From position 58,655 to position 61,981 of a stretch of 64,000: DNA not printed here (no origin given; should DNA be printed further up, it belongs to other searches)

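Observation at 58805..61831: Single polypeptide containing two complete GspE/PilB secretion-ATPase modules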

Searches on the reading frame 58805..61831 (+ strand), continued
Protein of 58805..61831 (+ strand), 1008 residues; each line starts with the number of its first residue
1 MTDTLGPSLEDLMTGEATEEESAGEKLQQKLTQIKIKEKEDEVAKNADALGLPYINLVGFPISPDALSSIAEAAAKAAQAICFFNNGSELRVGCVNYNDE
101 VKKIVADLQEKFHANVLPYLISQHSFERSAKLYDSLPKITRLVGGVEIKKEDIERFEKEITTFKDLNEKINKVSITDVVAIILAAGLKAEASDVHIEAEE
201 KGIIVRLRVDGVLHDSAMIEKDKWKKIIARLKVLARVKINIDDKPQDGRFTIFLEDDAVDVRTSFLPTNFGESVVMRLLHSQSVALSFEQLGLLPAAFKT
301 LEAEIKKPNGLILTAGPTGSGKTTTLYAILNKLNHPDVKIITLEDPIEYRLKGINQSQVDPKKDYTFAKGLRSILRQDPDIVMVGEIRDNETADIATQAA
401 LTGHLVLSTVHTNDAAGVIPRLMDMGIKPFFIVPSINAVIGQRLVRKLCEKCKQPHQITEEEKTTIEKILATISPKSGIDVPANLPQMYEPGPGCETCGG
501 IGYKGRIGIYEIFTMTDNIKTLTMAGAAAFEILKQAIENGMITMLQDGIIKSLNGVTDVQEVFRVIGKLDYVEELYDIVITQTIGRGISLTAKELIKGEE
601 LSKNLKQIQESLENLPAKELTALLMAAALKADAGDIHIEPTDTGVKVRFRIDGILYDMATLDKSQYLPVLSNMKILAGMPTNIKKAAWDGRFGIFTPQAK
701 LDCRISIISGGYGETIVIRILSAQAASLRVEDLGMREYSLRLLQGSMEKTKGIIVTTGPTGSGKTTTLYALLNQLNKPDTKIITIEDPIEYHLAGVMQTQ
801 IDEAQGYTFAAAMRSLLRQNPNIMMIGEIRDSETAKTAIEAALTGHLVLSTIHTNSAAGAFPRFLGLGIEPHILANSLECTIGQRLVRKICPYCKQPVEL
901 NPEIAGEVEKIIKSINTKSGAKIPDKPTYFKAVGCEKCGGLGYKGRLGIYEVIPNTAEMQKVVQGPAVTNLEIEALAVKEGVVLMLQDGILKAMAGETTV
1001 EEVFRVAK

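Call 76: find_encoding_contigs(protein=P0138, flank=10000, max_places=3)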
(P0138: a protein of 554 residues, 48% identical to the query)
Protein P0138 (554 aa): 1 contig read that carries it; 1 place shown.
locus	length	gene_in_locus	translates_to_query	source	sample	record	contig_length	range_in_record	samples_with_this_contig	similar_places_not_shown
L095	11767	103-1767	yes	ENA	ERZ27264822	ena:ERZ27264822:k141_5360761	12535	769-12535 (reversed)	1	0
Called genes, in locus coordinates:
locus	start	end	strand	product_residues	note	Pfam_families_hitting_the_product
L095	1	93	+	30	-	?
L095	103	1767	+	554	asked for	PF05157:MshEN (weak), PF00437:T2SSE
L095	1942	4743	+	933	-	PF02739:5_3_exonuc_N, PF01367:5_3_exonuc, PF01612:DNA_pol_A_exo1, PF22619:DNA_polI_exo1, PF00476:DNA_pol_A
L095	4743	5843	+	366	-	PF04188:Mannosyl_trans2 (weak)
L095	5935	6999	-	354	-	-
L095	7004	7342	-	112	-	PF00391:PEP-utilizers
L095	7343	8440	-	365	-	-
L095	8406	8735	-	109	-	PF00391:PEP-utilizers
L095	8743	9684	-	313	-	-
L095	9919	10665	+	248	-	PF01978:TrmB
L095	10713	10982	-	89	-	PF01649:Ribosomal_S20p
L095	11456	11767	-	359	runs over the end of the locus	?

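Call 87: list_cluster_members(proteins=[P0144, P0143, P0166, P0134, P0138, P0133, P0135])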
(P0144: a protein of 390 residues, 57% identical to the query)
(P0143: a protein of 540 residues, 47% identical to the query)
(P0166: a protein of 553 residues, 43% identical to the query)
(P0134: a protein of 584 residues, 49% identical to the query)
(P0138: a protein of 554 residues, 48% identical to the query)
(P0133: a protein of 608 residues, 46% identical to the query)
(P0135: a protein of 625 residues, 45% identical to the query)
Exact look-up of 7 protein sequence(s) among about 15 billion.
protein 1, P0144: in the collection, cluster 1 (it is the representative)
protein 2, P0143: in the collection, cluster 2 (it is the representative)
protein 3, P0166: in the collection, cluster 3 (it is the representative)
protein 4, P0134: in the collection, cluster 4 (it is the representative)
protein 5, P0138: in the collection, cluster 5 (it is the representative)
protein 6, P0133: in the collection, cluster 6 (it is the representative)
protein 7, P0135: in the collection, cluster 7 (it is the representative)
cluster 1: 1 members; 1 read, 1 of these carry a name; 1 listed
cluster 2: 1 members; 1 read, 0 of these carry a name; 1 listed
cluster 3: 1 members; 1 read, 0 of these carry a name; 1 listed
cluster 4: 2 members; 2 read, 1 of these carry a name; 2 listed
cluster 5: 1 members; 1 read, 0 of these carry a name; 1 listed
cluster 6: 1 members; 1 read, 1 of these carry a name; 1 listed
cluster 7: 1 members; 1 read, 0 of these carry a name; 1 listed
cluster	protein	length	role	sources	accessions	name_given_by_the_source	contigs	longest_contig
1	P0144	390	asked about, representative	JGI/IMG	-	type II secretory ATPase GspE/PulE/Tfp pilus assembly ATPase PilB-like protein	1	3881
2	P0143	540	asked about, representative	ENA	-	-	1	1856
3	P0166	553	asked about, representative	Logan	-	-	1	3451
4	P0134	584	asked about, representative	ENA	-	-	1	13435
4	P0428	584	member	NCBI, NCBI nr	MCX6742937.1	MAG: GspE/PulE family protein [Candidatus Parcubacteria bacterium] | GspE/PulE family protein [Candidatus Parcubacteria bacterium]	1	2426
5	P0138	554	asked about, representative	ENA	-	-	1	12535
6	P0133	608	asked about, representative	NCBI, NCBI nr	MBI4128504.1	MAG: Flp pilus assembly complex ATPase component TadA, partial [Parcubacteria group ... | Flp pilus assembly complex ATPase component TadA [Parcubacteria group bacterium]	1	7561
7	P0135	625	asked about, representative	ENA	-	-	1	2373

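Call 88: find_related_loci(query=A2, collection=metagenome_contigs, flank=6000)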
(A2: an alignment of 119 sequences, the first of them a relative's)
Query A2 (341 aa) in metagenome_contigs; peptide patterns used: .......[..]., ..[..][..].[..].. (x = any residue, [..] = any of these).
600 stretches matched a pattern (row limit reached: there are more); 394 encode a relative of the query (tblastn E <= 1e-3); the best 80 are kept; 80 distinct loci.
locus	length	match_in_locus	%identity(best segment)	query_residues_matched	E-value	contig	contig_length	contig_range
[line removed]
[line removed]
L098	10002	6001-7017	48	1-341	1e-96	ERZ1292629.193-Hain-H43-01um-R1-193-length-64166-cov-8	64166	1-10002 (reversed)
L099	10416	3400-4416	48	1-341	1e-96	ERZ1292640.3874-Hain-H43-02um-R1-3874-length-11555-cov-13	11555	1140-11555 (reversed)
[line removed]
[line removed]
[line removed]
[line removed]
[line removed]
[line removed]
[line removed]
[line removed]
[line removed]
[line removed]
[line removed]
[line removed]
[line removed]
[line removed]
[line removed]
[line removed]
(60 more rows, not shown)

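Call 93: search_protein_families(library=pfam, proteins=[L138:4057-5892:+, L173:9083-9655:+, L124:2350-3609:+, L130:10608-11102:+, L109:3362-3961:-, L104:11269-11715:+, L149:9684-10463:+, L173:7186-8913:+], max_evalue=0.001)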
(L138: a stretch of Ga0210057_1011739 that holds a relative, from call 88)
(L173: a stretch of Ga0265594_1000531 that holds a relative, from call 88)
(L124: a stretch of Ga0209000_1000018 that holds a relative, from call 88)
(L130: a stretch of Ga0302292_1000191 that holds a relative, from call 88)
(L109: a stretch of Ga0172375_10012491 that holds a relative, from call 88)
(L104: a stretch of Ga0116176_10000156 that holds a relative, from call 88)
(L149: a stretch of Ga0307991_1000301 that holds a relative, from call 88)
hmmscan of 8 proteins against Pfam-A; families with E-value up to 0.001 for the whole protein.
L138:4057-5892:+ (611 aa): 7 families
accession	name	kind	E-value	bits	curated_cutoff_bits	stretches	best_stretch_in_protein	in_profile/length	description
PF01434.24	Peptidase_M41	-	7.9e-68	228.5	29.9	1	420-607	2-190/191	Peptidase family M41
PF00004.35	AAA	-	4.2e-45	153.8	21.2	1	206-338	1-130/131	ATPase family associated with various cellular activities (AAA)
PF17862.7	AAA_lid_3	-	7.5e-14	51.4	27.2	1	361-403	1-43/45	AAA+ lid domain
PF06480.20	FtsH_ext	-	1.4e-07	32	25.5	1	16-95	2-92/103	FtsH Extracellular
PF07728.20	AAA_5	-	5e-06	27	22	1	205-327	1-137/139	AAA domain (dynein-related subfamily)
PF06068.19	TIP49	-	1.8e-05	24.5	23.8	1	171-241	25-90/347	TIP49 P-loop domain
PF13191.12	AAA_16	-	0.00067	20.6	32.6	0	203-225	24-46/167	AAA ATPase domain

L173:9083-9655:+ (190 aa): 3 families
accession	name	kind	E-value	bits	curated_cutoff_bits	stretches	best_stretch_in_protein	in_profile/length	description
PF01997.21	Translin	-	9.5e-21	75.1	25.9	1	20-188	2-204/205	Translin family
PF00701.28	DHDPS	-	0.00037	19.8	22.1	0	105-157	193-245/289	Dihydrodipicolinate synthetase family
PF02561.19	FliS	-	0.00062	20.5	26.7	0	18-67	12-61/115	Flagellar protein FliS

L124:2350-3609:+ (419 aa): 4 families
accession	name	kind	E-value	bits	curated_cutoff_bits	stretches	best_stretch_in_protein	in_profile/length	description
PF00575.29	S1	-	6.1e-43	145.5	22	4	213-282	1-72/74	S1 RNA binding domain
PF23459.1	S1_RRP5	-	6.2e-13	49.5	27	0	300-360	3-63/72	RRP5 S1 domain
PF21710.3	Spt6_S1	-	2.3e-06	28.3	27.5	0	210-279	10-80/91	Spt6, S1/OB domain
PF13509.12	S1_2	-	6.9e-05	23.3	21.8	0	300-322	1-23/61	S1 domain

L130:10608-11102:+ (164 aa): 2 families
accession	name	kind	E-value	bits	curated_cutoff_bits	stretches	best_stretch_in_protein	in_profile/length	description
PF12850.12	Metallophos_2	-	2.2e-26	93.2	27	1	1-153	1-153/154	Calcineurin-like phosphoesterase superfamily domain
PF00149.33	Metallophos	-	1.5e-11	45.5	21.5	1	1-118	1-188/191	Calcineurin-like phosphoesterase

L109:3362-3961:- (199 aa): 1 family
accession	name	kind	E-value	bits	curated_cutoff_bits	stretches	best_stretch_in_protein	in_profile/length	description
PF01066.26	CDP-OH_P_transf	-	1.8e-24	87.3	22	1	30-191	1-150/152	CDP-alcohol phosphatidyltransferase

L104:11269-11715:+ (148 aa): 1 family
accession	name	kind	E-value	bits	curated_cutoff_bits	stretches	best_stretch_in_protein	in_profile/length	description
PF02367.23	TsaE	-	1.6e-37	128.8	26.6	1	6-138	2-128/128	Threonylcarbamoyl adenosine biosynthesis protein TsaE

L149:9684-10463:+ (259 aa): 1 family
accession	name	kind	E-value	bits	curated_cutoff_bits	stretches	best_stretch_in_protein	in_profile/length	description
PF00459.30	Inositol_P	-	1.3e-59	202.4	27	1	4-258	3-268/271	Inositol monophosphatase family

L173:7186-8913:+ (576 aa): 7 families
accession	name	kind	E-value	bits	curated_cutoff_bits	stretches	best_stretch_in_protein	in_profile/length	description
PF00437.27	T2SSE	-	5.6e-122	407.4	24.9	1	183-571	7-370/370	Type II/IV secretion system protein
PF05157.20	MshEN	-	5.5e-06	26.7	23.1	1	58-139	1-80/90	MshEN domain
PF25199.1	nSTAND_NTPase5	-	2.1e-05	24.8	34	1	302-390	24-101/145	Novel STAND NTPase 5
PF13173.12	AAA_14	-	0.00031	21.2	27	0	319-407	3-84/129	AAA domain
PF00005.33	ABC_tran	-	0.00063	20.8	25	0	320-397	13-79/137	ABC transporter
PF13401.12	AAA_22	-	0.00069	20.4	27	0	317-352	4-41/130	AAA domain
PF04851.21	ResIII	-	0.001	19.5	22.5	0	305-354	10-61/164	Type III restriction enzyme, res subunit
